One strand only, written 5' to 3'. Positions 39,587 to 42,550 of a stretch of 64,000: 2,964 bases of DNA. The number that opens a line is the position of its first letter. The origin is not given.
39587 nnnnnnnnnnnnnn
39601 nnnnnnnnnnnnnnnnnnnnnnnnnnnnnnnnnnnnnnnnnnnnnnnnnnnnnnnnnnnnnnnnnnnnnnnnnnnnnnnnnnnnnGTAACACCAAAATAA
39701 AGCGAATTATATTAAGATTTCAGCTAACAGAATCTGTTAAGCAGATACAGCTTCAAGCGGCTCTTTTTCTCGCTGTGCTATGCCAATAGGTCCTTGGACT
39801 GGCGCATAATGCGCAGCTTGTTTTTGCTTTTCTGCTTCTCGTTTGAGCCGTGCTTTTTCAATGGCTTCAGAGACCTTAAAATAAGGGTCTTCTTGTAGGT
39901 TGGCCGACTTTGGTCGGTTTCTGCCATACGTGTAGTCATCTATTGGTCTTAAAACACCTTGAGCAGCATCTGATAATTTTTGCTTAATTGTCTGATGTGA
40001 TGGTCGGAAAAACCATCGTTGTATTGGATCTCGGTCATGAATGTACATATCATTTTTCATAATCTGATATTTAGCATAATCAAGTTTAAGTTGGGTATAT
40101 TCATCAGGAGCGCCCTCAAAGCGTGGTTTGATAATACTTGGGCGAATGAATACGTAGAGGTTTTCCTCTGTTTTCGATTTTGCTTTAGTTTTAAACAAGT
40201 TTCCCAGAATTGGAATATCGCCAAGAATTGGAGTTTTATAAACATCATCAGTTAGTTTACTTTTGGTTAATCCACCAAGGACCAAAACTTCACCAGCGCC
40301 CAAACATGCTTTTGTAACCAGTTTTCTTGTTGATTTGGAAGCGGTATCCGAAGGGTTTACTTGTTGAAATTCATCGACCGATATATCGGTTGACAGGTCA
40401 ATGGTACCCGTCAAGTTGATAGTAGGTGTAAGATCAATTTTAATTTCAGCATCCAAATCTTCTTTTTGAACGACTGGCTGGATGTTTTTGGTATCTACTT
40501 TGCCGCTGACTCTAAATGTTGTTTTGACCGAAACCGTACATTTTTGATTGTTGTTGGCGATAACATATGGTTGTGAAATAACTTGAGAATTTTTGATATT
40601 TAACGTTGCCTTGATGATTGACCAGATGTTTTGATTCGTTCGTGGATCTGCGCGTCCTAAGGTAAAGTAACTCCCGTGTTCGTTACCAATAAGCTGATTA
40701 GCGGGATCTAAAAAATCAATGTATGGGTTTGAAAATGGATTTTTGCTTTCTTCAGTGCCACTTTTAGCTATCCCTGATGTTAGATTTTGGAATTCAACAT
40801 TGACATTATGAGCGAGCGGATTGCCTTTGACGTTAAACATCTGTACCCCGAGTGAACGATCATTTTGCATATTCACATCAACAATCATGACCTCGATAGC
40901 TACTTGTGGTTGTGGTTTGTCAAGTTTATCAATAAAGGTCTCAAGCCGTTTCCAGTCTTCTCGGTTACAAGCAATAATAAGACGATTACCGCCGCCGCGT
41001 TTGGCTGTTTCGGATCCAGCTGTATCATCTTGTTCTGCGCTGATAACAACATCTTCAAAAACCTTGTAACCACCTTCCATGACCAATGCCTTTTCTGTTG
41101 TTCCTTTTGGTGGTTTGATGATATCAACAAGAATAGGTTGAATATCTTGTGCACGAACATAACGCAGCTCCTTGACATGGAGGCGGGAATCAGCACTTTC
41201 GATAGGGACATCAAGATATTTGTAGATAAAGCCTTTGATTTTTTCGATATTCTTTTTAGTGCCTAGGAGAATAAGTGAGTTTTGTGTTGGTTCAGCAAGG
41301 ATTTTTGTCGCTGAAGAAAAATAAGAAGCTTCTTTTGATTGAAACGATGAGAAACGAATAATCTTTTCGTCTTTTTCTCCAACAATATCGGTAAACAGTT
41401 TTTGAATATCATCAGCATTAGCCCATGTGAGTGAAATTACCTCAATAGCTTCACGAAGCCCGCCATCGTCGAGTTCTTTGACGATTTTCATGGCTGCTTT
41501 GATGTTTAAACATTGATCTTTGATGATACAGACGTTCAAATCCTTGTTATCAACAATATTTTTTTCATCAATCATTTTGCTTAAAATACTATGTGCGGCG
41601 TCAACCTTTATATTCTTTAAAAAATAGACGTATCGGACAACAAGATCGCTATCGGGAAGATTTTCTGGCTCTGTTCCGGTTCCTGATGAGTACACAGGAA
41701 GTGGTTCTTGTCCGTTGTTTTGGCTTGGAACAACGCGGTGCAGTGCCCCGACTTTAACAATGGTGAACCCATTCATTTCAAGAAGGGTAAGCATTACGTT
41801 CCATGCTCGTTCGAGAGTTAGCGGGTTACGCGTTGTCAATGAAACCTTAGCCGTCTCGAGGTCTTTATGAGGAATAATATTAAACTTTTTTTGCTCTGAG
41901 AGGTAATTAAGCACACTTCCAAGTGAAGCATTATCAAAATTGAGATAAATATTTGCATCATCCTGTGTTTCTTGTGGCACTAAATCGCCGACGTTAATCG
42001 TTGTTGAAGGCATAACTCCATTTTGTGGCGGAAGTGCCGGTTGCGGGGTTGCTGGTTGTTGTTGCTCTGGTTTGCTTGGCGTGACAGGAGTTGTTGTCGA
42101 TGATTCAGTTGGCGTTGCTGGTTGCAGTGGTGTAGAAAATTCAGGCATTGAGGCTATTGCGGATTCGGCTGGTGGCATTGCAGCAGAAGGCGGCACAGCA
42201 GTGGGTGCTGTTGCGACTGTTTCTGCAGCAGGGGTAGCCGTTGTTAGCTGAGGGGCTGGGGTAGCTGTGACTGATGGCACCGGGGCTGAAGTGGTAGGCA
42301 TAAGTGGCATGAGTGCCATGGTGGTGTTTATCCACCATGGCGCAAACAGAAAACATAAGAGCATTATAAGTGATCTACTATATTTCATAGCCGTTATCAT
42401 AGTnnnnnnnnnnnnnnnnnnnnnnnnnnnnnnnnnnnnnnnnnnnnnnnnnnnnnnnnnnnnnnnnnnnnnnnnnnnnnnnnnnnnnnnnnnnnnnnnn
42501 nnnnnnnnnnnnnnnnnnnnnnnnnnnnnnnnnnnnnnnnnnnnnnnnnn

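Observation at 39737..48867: gspC-gspD-gspL-gspM-gspD' cluster: two paralogous secretins sharing one C/L/M set, with no ATPase or pseudopilins in cis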

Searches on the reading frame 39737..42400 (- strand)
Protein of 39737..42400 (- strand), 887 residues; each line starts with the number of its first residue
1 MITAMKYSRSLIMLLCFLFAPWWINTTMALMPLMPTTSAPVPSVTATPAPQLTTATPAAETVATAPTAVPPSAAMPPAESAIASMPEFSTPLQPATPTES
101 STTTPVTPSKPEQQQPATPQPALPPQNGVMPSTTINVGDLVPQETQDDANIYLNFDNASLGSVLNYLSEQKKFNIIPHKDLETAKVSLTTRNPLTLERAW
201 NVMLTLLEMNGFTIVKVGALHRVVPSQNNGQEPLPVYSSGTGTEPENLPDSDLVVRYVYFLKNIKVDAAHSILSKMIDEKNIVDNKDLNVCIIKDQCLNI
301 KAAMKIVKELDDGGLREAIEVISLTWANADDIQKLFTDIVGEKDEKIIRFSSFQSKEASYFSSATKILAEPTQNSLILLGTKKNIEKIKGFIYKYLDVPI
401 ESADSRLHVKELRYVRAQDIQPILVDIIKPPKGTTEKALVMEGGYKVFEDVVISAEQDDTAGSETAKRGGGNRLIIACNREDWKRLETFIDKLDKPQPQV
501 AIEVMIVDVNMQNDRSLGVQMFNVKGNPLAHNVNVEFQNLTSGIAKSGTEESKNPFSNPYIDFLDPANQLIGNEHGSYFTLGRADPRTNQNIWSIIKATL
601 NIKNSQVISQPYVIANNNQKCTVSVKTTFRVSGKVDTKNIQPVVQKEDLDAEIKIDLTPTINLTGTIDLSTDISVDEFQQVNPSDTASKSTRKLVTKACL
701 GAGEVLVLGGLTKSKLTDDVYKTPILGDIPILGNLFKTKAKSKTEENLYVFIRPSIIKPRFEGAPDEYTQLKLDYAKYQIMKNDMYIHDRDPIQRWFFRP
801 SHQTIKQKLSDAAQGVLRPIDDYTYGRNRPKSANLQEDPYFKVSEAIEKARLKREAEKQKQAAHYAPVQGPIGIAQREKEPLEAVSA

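Call 3: search_protein_families(library=pfam, proteins=[window:39737-42400:-], max_evalue=0.01)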
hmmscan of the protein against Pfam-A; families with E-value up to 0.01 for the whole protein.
window:39737-42400:- (887 aa): 3 families
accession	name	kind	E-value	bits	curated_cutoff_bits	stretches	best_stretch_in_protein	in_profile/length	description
PF00263.26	Secretin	-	2.3e-31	109.1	27.5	1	604-758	7-169/169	Bacterial type II and III secretion system protein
PF03958.22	Secretin_N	-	1.7e-14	54.2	28.2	1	320-399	2-66/69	Bacterial type II/III secretion system short domain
PF21305.2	type_II_gspD_N0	-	1.8e-08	34.6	27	1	153-221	1-69/71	GspD-like, N0 domain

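Call 4: search_protein_families(library=ncbifam, proteins=[window:39737-42400:-], max_evalue=0.01)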
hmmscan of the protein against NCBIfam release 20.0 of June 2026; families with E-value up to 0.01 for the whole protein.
window:39737-42400:- (887 aa): 8 families
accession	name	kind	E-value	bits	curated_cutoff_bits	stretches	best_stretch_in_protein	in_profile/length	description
TIGR02517.1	type_II_gspD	equivalog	2e-87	294.1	351.35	1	153-758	1-591/600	type II secretion system secretin GspD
TIGR02515.1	IV_pilus_PilQ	subfamily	6e-44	150.7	284.35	3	411-758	103-428/428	type IV pilus secretin PilQ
TIGR02516.1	type_III_yscC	equivalog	6.5e-28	97.5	238.45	1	471-758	207-462/463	type III secretion system outer membrane ring subunit SctC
TIGR02519.1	pilus_MshL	equivalog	2.3e-27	95.7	250.2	1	474-757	10-290/290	pilus (MSHA type) biogenesis protein MshL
NF010083.0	PRK13568.1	equivalog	3.8e-22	78.6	554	1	605-758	265-418/419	DNA uptake porin HofQ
NF007851.2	PRK10560.1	exception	5.1e-16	58.5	598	2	606-758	258-410/412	DNA uptake porin HofQ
NF042912.1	Amuc_1098_fam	equivalog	3.2e-15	55.2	750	1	690-759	729-798/805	Amuc_1098 family type IV pilus outer membrane protein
NF011873.0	PRK15346.1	equivalog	1.2e-13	50.6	524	1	604-743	341-480/499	EscC/YscC/HrcC family type III secretion system outer membrane ring protein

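Call 46: search_solved_structures(query=window:39737-42400:-, max_evalue=0.001)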
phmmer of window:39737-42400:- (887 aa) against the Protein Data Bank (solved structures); distinct sequences matched with E-value up to 0.001: 26.
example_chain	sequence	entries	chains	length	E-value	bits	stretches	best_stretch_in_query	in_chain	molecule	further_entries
5zdh_A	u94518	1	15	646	7.1e-39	136.8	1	149-779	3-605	Type II secretion system protein D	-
5wq9_A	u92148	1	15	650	7.8e-32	113.6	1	174-778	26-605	Type II secretion system protein D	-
5wq8_A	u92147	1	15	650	1.1e-31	113.1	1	174-778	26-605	Type II secretion system protein D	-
5wq7_A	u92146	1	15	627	1.7e-31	112.4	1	153-759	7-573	Putative type II secretion system protein D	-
6i1y_A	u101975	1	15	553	2.6e-31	111.8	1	254-779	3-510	General secretion pathway protein GspD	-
6hcg_A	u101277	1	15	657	5.3e-29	104.2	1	185-762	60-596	Type II secretion system protein D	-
5wln_G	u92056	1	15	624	8.5e-26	93.6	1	140-759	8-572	Type II secretion system protein D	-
5w68_A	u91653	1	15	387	1.7e-25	92.6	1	466-780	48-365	Putative type II secretion protein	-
6i1x_A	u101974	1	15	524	9.8e-24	86.8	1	255-759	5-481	Type II secretion system protein D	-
9k8v_A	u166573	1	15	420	6.3e-21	77.5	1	469-778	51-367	General secretion pathway protein D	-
3jc8_Qa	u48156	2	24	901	2.9e-15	58.8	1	462-758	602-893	PilQ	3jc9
6w6m_A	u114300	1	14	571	3.3e-14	55.2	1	485-757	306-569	Type IV pilus secretin PilQ family protein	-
9sh1_A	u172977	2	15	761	8.7e-14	53.9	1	471-757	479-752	Type IV pilus biogenesis and competence protein PilQ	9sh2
4av2_A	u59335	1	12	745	1e-13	53.6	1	471-757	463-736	TYPE IV PILUS BIOGENESIS AND COMPETENCE PROTEIN PILQ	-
9x0w_A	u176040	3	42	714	3.2e-11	45.4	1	471-758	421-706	Fimbrial assembly protein PilQ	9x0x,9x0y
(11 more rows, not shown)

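Call 83: list_cluster_members(proteins=[P0001, P0121, window:39737-42400:-, window:47698-48867:-])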
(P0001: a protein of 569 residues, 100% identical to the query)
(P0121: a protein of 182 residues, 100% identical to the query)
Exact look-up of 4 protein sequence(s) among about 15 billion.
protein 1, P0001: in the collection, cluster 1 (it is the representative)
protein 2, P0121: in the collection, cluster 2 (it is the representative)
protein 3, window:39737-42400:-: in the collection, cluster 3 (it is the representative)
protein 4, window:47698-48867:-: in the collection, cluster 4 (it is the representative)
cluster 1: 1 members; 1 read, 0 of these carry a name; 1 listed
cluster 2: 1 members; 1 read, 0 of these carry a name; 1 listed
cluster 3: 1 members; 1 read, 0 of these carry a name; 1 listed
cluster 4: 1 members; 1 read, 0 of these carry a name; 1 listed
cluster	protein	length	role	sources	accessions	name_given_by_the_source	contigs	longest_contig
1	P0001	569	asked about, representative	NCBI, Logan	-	-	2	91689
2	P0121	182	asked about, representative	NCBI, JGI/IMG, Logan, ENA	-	-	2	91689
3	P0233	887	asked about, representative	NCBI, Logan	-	-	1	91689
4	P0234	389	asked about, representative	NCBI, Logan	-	-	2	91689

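Call 84: find_encoding_contigs(protein=window:39737-42400:-, flank=1000, max_places=2)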
Protein window:39737-42400:- (887 aa): no gene with exactly this product is on record in the collection.
